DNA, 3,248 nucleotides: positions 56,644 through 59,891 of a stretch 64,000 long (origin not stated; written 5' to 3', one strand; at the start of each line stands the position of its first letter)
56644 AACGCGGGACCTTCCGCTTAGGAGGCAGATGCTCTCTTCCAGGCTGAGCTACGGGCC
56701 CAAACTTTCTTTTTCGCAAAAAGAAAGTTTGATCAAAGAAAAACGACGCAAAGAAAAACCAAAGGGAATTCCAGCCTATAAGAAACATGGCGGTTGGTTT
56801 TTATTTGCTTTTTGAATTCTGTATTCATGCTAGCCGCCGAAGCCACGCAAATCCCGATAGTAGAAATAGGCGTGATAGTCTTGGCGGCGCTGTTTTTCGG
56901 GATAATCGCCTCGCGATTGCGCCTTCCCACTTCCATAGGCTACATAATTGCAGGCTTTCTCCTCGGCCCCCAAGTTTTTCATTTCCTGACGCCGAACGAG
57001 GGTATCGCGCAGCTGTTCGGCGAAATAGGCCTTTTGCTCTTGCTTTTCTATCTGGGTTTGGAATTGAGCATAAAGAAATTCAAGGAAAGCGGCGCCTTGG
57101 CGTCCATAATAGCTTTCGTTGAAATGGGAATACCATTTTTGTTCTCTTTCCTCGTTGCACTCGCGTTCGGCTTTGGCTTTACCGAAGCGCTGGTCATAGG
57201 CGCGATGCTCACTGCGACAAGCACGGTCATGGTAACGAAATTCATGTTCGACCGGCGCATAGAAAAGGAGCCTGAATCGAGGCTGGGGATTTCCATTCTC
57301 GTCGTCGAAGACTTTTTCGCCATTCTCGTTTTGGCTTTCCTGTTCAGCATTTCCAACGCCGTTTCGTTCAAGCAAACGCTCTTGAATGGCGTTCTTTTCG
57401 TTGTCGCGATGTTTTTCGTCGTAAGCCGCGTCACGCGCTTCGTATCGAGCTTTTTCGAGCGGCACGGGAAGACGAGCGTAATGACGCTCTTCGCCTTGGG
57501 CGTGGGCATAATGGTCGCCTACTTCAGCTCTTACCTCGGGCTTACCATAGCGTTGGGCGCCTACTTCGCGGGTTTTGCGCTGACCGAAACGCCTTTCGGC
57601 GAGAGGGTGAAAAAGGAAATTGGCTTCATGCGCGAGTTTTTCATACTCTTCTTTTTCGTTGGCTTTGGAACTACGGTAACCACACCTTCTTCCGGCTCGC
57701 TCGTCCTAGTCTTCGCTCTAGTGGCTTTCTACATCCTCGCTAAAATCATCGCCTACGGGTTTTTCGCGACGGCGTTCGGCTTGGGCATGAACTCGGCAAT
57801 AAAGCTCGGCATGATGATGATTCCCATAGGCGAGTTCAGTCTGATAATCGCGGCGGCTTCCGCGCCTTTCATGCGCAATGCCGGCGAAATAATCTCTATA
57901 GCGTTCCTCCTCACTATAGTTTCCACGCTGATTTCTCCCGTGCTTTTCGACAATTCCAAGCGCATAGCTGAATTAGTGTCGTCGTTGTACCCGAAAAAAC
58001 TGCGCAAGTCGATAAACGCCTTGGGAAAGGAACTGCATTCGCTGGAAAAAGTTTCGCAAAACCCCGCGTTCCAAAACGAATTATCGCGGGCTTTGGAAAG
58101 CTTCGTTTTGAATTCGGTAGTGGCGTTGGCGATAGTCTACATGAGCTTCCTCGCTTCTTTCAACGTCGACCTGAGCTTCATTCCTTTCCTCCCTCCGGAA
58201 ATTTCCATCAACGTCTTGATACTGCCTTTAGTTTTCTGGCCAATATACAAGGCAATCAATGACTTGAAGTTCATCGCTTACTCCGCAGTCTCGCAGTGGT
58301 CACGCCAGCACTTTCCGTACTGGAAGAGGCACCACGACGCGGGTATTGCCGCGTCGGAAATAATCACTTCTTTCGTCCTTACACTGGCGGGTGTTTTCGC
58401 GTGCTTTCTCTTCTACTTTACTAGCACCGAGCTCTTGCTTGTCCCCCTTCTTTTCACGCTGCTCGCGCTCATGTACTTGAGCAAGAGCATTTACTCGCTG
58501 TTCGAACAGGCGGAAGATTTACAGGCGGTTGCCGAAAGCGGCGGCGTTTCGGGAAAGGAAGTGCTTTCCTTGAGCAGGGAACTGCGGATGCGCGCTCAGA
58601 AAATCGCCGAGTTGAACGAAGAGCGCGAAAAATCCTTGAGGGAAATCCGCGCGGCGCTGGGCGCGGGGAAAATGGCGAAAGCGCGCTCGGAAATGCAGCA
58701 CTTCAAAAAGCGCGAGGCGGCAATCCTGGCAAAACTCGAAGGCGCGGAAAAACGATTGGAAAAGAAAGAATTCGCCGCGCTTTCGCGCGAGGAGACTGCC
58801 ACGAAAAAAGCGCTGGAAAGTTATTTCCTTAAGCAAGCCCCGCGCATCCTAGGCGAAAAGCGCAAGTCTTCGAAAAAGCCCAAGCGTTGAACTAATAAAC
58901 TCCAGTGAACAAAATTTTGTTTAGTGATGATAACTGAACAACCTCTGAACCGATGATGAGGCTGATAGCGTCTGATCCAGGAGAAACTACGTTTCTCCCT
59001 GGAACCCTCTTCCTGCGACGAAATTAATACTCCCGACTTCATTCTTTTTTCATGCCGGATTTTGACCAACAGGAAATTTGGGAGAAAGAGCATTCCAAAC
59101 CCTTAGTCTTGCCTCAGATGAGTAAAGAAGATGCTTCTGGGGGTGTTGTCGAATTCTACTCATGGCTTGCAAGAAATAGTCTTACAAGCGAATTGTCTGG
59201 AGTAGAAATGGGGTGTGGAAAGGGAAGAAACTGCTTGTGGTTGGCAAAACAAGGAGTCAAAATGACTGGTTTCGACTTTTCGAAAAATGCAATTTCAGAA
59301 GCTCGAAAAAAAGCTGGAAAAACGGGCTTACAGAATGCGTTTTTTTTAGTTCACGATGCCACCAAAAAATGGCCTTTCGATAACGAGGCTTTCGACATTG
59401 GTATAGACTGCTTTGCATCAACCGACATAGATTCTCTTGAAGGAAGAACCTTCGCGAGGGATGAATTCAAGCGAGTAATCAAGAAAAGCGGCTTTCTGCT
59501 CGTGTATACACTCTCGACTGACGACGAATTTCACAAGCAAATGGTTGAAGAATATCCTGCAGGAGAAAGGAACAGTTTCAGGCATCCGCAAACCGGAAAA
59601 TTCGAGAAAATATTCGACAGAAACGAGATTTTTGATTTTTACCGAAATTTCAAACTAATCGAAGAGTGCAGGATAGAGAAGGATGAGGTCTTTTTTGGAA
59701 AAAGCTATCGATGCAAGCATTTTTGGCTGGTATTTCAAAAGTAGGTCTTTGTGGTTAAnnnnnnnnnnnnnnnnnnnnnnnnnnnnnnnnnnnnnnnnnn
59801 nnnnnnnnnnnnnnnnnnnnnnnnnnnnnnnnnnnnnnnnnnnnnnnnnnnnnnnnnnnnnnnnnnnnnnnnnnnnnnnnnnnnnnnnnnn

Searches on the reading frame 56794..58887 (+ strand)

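Call 10: search_protein_families(library=pfam, proteins=[window:56794-58887:+], max_evalue=0.1)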
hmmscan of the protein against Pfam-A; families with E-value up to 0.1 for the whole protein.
window:56794-58887:+ (698 aa): 2 families
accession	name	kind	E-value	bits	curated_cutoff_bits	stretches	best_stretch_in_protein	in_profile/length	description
PF00999.27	Na_H_Exchanger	-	3.8e-51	174.5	26.2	1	30-385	2-374/375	Sodium/hydrogen exchanger, transmembrane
PF16918.11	PknG_TPR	-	0.0033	16.7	27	1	576-641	60-124/340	Protein kinase G tetratricopeptide repeat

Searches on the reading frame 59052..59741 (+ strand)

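Call 37: search_protein_families(library=pfam, proteins=[window:59052-59741:+], max_evalue=0.1)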
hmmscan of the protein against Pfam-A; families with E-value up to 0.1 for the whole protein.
window:59052-59741:+ (230 aa): 10 families
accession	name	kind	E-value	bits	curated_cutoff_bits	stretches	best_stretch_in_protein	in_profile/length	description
PF13847.12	Methyltransf_31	-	3.3e-15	56.5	27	1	49-189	6-142/145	Methyltransferase domain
PF13649.12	Methyltransf_25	-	8.1e-15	55.7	27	1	52-147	3-97/97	Methyltransferase domain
PF08241.18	Methyltransf_11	-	6.3e-14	52.8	21.2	1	52-150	2-94/95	Methyltransferase domain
PF13489.12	Methyltransf_23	-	1e-07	32.3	27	1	39-115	13-83/164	Methyltransferase domain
PF08242.18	Methyltransf_12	-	2.8e-07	31.6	30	1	51-123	1-75/98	Methyltransferase domain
PF05724.17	TPMT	-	9.9e-07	29.1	26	1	38-89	29-80/218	Thiopurine S-methyltransferase (TPMT)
PF03848.20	TehB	-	6.3e-06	26.2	20.4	1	51-96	35-80/193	Tellurite resistance protein TehB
PF01209.24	Ubie_methyltran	-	1.2e-05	25.2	20.1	1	55-156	56-156/233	ubiE/COQ5 methyltransferase family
PF02390.23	Methyltransf_4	-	1.7e-05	24.8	24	1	51-105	6-62/173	Putative methyltransferase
PF05175.20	MTS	-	0.0043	17.1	23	1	49-108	32-95/170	Methyltransferase small domain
